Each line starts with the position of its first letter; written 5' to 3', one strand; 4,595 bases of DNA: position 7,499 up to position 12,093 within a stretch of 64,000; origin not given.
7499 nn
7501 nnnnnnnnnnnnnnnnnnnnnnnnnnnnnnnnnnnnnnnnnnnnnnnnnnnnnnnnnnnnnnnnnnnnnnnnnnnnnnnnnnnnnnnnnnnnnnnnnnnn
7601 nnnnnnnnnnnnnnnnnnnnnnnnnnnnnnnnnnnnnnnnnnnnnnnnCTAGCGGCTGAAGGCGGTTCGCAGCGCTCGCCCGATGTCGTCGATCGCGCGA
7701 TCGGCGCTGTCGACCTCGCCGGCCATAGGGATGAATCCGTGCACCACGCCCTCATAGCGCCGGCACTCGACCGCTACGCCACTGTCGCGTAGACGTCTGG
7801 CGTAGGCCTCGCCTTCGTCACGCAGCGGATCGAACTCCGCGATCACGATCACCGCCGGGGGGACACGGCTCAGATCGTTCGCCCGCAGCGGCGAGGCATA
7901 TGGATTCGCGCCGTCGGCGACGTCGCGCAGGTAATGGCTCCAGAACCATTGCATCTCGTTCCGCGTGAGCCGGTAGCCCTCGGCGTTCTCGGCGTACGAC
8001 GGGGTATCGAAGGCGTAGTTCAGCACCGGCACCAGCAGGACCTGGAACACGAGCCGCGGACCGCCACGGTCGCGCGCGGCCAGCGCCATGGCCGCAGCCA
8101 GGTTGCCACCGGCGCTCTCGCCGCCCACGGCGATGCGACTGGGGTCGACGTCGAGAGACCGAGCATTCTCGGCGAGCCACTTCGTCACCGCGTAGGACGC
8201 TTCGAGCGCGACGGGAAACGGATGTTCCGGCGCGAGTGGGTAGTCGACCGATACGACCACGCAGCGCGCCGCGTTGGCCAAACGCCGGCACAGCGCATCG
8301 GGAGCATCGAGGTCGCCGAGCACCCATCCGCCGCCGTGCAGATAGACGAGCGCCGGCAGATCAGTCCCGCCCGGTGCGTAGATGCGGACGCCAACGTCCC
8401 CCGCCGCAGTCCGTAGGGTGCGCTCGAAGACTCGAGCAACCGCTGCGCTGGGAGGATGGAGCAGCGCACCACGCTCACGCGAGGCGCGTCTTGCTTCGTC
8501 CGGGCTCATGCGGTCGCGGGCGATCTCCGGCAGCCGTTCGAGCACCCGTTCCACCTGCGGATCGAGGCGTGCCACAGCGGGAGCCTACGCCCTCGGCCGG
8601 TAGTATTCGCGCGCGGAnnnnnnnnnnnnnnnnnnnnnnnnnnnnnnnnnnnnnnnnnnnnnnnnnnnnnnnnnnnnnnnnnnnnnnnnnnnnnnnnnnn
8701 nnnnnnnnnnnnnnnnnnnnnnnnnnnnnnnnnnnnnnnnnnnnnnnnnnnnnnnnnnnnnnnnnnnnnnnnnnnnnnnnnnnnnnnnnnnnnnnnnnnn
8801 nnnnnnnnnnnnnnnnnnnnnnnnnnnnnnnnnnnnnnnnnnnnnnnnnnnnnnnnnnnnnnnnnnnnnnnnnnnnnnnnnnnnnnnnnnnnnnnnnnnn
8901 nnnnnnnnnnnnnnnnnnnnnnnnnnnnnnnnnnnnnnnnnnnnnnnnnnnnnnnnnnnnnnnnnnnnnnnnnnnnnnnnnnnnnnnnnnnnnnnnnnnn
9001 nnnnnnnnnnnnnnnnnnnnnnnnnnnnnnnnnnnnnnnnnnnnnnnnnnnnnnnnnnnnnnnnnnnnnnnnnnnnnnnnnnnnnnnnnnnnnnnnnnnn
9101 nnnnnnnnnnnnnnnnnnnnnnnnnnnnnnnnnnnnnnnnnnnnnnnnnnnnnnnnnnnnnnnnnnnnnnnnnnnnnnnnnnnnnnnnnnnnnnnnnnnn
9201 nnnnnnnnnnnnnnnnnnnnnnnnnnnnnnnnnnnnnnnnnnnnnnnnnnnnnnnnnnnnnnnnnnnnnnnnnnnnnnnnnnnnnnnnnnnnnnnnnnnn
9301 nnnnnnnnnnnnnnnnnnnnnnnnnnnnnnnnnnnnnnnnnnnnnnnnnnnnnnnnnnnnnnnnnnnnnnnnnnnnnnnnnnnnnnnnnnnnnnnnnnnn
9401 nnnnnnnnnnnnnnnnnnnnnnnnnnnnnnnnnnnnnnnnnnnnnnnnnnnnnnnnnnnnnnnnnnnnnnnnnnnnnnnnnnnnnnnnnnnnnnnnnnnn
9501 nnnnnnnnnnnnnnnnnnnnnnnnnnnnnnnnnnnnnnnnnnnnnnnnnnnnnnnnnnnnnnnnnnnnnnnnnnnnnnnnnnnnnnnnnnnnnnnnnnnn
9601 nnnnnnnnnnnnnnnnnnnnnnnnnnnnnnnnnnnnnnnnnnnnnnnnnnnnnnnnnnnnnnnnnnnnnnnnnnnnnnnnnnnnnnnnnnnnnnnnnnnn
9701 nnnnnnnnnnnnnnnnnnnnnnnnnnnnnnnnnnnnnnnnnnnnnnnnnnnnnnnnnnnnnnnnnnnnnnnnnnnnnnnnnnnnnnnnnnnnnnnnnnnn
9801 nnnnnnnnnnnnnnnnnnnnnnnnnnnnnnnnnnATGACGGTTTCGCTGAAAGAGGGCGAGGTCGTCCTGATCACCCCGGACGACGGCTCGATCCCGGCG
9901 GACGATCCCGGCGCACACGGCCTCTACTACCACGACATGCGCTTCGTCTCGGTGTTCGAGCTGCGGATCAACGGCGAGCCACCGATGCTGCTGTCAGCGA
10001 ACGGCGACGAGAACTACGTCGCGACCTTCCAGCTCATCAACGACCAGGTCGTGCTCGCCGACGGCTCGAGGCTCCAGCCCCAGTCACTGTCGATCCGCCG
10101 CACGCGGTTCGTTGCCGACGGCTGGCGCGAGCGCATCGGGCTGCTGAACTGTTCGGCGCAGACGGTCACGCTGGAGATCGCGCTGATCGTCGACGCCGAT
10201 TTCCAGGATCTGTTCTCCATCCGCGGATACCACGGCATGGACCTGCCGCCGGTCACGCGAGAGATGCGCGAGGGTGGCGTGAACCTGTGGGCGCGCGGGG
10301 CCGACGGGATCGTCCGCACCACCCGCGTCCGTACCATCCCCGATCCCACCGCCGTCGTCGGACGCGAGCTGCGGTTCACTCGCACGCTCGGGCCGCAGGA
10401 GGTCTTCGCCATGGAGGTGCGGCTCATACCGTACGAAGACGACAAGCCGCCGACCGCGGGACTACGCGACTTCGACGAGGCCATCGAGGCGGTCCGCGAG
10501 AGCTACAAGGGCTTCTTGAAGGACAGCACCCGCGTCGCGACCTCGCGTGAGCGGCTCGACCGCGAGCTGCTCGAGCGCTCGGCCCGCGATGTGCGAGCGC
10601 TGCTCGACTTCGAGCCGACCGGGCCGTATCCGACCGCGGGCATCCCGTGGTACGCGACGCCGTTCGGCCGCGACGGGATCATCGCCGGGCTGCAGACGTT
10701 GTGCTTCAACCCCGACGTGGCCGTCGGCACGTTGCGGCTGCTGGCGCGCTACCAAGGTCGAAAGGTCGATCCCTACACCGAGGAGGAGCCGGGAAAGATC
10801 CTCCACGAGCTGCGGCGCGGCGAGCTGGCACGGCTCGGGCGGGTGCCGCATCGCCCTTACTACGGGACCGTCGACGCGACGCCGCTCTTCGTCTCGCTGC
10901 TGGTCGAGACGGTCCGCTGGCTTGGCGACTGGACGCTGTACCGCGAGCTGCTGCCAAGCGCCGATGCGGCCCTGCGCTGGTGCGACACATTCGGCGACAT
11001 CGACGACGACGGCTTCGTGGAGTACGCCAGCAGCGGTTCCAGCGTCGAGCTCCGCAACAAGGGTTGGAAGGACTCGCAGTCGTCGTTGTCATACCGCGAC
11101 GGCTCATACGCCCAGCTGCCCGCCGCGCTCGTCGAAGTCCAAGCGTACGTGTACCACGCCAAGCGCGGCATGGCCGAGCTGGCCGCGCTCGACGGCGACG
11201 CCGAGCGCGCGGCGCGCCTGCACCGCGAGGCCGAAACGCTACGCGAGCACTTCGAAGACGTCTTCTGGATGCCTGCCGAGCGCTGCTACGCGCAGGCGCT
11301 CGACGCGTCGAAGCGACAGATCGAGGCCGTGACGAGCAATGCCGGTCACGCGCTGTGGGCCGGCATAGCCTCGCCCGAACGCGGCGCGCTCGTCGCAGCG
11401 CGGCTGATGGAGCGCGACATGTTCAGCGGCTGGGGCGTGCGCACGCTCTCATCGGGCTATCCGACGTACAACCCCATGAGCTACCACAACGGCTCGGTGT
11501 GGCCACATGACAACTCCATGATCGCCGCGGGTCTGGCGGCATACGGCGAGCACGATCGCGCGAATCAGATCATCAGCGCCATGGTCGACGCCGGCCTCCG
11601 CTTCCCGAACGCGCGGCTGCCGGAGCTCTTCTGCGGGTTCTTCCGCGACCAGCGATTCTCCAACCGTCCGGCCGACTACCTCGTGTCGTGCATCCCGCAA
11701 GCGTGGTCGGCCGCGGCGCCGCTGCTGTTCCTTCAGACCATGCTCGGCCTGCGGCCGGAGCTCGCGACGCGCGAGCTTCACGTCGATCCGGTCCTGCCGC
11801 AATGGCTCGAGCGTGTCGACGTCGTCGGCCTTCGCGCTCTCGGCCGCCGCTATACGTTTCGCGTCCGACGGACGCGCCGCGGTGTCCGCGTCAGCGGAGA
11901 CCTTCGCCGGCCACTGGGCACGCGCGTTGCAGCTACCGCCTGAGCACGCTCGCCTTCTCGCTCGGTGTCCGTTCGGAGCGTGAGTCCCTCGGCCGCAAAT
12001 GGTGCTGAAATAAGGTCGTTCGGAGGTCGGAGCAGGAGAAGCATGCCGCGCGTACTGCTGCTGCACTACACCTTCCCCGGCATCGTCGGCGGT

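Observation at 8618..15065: Glycosyl-glycerate-type compatible-solute locus combining one-step and two-step synthases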

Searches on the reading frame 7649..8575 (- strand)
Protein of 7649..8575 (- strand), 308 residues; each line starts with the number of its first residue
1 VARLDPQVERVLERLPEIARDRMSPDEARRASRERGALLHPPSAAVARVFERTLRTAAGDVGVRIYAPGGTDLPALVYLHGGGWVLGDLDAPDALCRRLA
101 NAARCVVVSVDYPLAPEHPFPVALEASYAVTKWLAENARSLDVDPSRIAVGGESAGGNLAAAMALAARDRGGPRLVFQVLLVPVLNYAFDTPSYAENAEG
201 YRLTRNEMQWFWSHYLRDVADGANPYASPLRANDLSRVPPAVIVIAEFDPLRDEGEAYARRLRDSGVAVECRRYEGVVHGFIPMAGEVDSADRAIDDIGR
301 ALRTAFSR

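Call 15: search_protein_families(library=pfam, proteins=[window:7649-8575:-], max_evalue=0.001)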
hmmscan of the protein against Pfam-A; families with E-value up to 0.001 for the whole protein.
window:7649-8575:- (308 aa): 4 families
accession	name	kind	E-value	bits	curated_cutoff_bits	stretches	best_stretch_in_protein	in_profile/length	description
PF07859.19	Abhydrolase_3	-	6.9e-83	278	25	1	76-282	1-209/210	alpha/beta hydrolase fold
PF20434.5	BD-FAE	-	1.2e-18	67.8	26.8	1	66-168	4-111/215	BD-FAE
PF00135.34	COesterase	-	3.5e-07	30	27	0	65-114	90-142/515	Carboxylesterase family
PF00326.27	Peptidase_S9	-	0.00018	21.5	22.6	1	129-282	50-190/213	Prolyl oligopeptidase family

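Call 40: search_protein_families(library=ncbifam, proteins=[window:7649-8575:-], max_evalue=0.001)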
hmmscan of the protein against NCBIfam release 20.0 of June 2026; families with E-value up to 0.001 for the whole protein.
window:7649-8575:- (308 aa): 11 families
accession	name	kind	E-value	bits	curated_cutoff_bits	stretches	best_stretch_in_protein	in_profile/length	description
NF058653.1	LipP1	equivalog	8e-119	395.9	350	1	6-302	1-300/300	LipP1 family hormone-sensitive lipase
NF033149.0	CHL_hydrolase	equivalog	1.8e-87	293.1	500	1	4-307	3-310/310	chloramphenicol hydrolase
NF007547.0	PRK10162.1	equivalog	4.2e-53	180.4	389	1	47-299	59-312/321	acetyl esterase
NF058651.1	GESAG_HSLs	subfamily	1.9e-36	125.7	430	1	61-302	54-292/296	GESAG motif subfamily hormone-sensitive lipase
NF058649.1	GTSAG_HSLs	subfamily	6.5e-25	88.2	380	1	44-300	58-306/312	GTSAG motif subfamily hormone-sensitive lipase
NF058650.1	GCSAG_HSLs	subfamily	3.7e-19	69.4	410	1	76-289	88-297/314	GCSAG motif subfamily hormone-sensitive lipase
NF052354.1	EstLipQMycob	equivalog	1.7e-08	33.5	700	1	70-169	162-261/418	esterase LipQ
NF058665.1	HaHSL_fam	equivalog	2.3e-05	23.9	320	1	65-166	53-147/260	hormone-sensitive lipase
NF050058.1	e_dPHAscl_type1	hypoth_equivalog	6e-05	22.7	150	1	58-169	5-127/276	extracellular catalytic domain type 1 short-chain-length polyhydroxyalkanoate depolymerase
NF042968.1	AcxylEst_AxeA1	equivalog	0.00012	20.6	700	1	58-257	33-231/459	acetylxylan esterase AxeA1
NF052352.1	TriaclglyLipLipYMycb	equivalog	0.00052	19.3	450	1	146-281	257-377/397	triacylglycerol lipase LipY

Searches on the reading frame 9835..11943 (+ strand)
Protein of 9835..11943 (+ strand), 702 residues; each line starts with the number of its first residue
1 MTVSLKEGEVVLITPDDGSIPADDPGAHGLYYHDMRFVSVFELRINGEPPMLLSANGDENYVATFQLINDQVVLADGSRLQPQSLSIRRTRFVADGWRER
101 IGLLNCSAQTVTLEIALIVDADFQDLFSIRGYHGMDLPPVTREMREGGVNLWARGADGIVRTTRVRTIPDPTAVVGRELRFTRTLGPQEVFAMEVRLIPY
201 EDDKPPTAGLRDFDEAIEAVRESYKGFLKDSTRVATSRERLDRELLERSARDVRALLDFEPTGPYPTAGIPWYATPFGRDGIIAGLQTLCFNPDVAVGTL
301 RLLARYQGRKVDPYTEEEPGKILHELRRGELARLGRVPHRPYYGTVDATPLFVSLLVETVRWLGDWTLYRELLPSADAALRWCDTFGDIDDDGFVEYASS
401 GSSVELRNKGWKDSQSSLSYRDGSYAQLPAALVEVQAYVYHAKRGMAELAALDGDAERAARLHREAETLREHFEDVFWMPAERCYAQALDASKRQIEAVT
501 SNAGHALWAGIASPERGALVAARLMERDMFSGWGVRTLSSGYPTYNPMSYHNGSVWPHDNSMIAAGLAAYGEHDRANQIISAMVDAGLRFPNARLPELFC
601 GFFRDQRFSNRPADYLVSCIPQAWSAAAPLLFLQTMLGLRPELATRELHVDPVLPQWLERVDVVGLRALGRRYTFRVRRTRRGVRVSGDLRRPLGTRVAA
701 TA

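Call 8: search_protein_families(library=pfam, proteins=[window:9835-11943:+], max_evalue=0.01)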
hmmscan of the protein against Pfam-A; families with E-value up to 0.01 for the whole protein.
window:9835-11943:+ (702 aa): 6 families
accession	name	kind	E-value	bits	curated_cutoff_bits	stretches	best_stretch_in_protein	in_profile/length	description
PF14742.11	GDE_N_bis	-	2.1e-44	152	22.1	1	5-195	1-193/194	N-terminal domain of (some) glycogen debranching enzymes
PF22422.2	MGH1-like_GH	-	1.2e-20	74.9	27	1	428-585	168-326/356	Mannosylglycerate hydrolase MGH1-like glycoside hydrolase domain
PF06202.20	GDE_C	-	1.1e-10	41.4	21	1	340-628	74-364/367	Amylo-alpha-1,6-glucosidase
PF01204.24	Trehalase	-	4.8e-07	29.5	21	1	431-582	305-457/512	Trehalase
PF12899.13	Glyco_hydro_100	-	0.0031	16.7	23.6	0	433-483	184-235/435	Alkaline and neutral invertase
PF03200.22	Glyco_hydro_63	-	0.0046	16.2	22.4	0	526-578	376-434/492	Glycosyl hydrolase family 63 C-terminal domain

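Call 9: search_protein_families(library=ncbifam, proteins=[window:9835-11943:+], max_evalue=0.01)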
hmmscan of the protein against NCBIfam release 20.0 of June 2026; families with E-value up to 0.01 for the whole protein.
window:9835-11943:+ (702 aa): 3 families
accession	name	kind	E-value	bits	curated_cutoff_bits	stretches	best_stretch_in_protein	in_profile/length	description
NF009773.0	PRK13270.1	subfamily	1.7e-06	26.9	512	1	433-582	349-492/549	alpha,alpha-trehalase TreF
NF007525.0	PRK10137.1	equivalog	1.2e-05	23.7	625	1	385-584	535-743/790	alpha-glucosidase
TIGR01561.1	gde_arch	hypoth_equivalog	0.00046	19.2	364.15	1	431-557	419-558/569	putative glycogen debranching enzyme, archaeal type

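Call 11: search_solved_structures(query=window:9835-11943:+, max_evalue=0.1)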
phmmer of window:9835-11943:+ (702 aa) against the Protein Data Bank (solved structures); distinct sequences matched with E-value up to 0.1: 4.
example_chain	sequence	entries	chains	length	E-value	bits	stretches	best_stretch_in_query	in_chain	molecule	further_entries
7vma_A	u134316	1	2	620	3.9e-100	339.2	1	18-652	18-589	Amylo-alpha-1,6-glucosidase, putative archaeal type glycogen debranching enzyme (Gde)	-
5goo_A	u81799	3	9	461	0.007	17.7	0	433-483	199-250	Alkaline Invertase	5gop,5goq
5gor_A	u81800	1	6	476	0.0076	17.6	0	433-483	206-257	Alkaline Invertase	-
3r64_A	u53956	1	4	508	0.041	15.2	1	420-482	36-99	NAD dependent benzaldehyde dehydrogenase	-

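Call 59: search_solved_structures(query=window:9835-11943:+, max_evalue=1e-10, show_alignments=1)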
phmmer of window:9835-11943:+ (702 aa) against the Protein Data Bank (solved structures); distinct sequences matched with E-value up to 1e-10: 1.
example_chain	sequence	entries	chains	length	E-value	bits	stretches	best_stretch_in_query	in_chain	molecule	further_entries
7vma_A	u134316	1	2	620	3.9e-100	339.2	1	18-652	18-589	Amylo-alpha-1,6-glucosidase, putative archaeal type glycogen debranching enzyme (Gde)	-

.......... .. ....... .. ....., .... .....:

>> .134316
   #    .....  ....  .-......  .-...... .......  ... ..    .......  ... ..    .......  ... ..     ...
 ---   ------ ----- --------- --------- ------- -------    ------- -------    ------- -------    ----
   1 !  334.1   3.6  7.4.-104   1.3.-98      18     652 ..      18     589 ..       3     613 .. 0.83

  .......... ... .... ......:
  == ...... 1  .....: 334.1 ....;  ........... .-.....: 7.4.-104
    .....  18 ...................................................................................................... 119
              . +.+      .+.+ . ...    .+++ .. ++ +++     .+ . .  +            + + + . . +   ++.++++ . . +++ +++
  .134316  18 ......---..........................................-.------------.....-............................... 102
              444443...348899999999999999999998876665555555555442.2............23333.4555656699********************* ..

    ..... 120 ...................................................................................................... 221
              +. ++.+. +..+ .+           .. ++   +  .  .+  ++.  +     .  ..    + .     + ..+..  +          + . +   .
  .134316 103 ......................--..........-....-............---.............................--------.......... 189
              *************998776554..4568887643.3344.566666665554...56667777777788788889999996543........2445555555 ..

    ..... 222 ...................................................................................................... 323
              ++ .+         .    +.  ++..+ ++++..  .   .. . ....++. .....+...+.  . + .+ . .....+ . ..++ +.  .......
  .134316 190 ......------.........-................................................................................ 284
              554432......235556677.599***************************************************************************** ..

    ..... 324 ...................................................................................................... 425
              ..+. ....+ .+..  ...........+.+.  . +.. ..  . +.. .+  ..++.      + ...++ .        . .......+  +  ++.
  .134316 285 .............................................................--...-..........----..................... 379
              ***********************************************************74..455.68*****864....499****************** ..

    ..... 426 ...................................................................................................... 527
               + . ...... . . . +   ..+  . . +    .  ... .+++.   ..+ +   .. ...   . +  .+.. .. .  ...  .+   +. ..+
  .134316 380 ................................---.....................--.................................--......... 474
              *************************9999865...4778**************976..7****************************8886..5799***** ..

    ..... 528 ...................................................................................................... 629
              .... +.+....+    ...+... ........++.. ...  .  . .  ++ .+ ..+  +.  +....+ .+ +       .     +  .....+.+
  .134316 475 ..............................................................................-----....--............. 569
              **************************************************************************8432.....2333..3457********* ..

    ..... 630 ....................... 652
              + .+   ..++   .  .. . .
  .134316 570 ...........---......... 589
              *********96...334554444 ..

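Call 90: find_homologous_proteins(query=window:9835-11943:+, max_evalue=1e-20)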
Query window:9835-11943:+ (702 aa): 6756 proteins with E <= 1e-20 among 8000 candidates; the best 120 are listed.
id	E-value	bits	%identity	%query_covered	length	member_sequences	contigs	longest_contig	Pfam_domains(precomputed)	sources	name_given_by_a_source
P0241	0.0e+0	1611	100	100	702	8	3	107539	PF01204.25,PF06202.21,PF14742.12,PF22422.3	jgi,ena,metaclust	metaclust:\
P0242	0.0e+0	1457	89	100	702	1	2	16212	PF06202.21,PF14742.12,PF22422.3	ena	-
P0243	0.0e+0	1455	89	100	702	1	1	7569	PF06202.21,PF14742.12,PF22422.3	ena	-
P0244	0.0e+0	1434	89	100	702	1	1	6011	PF01204.25,PF06202.21,PF14742.12,PF22422.3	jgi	jgi:glycogen debranching enzyme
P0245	0.0e+0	1421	88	100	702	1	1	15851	PF01204.25,PF06202.21,PF14742.12,PF22422.3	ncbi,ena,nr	ncbi:MAG TPA: glycogen debranching N-terminal domain-containing protein [Candidatus Limnocylindria b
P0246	0.0e+0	1110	71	96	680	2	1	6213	PF01204.25,PF06202.21,PF14742.12,PF22422.3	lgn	-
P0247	0.0e+0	1105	69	98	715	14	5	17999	PF01204.25,PF06202.21,PF14742.12,PF22422.3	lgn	-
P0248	0.0e+0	1100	69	98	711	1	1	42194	PF01204.25,PF06202.21,PF14742.12,PF22422.3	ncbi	-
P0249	2.2e-274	930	61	99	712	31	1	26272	PF01204.25,PF06202.21,PF14742.12,PF22422.3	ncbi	ncbi:MAG: glycogen debranching N-terminal domain-containing protein [Candidatus Limnocylindrales bac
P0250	5.2e-274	929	61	100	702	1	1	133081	PF01204.25,PF06202.21,PF14742.12,PF22422.3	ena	-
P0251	8.8e-274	928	62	98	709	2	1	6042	PF01204.25,PF06202.21,PF14742.12,PF22422.3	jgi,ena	-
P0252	2.0e-272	924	61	98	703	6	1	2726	PF06202.21,PF14742.12,PF22422.3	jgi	-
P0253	1.9e-271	920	60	95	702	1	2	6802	PF01204.25,PF06202.21,PF14742.12,PF22422.3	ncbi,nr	ncbi:MAG: amylo-alpha-1,6-glucosidase [Chloroflexota bacterium]|nr:amylo-alpha-1,6-glucosidase [Chlo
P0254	2.7e-271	920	61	96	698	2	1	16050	PF01204.25,PF06202.21,PF14742.12,PF22422.3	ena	-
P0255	3.1e-271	920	62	99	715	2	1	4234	PF06202.21,PF14742.12,PF22422.3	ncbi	-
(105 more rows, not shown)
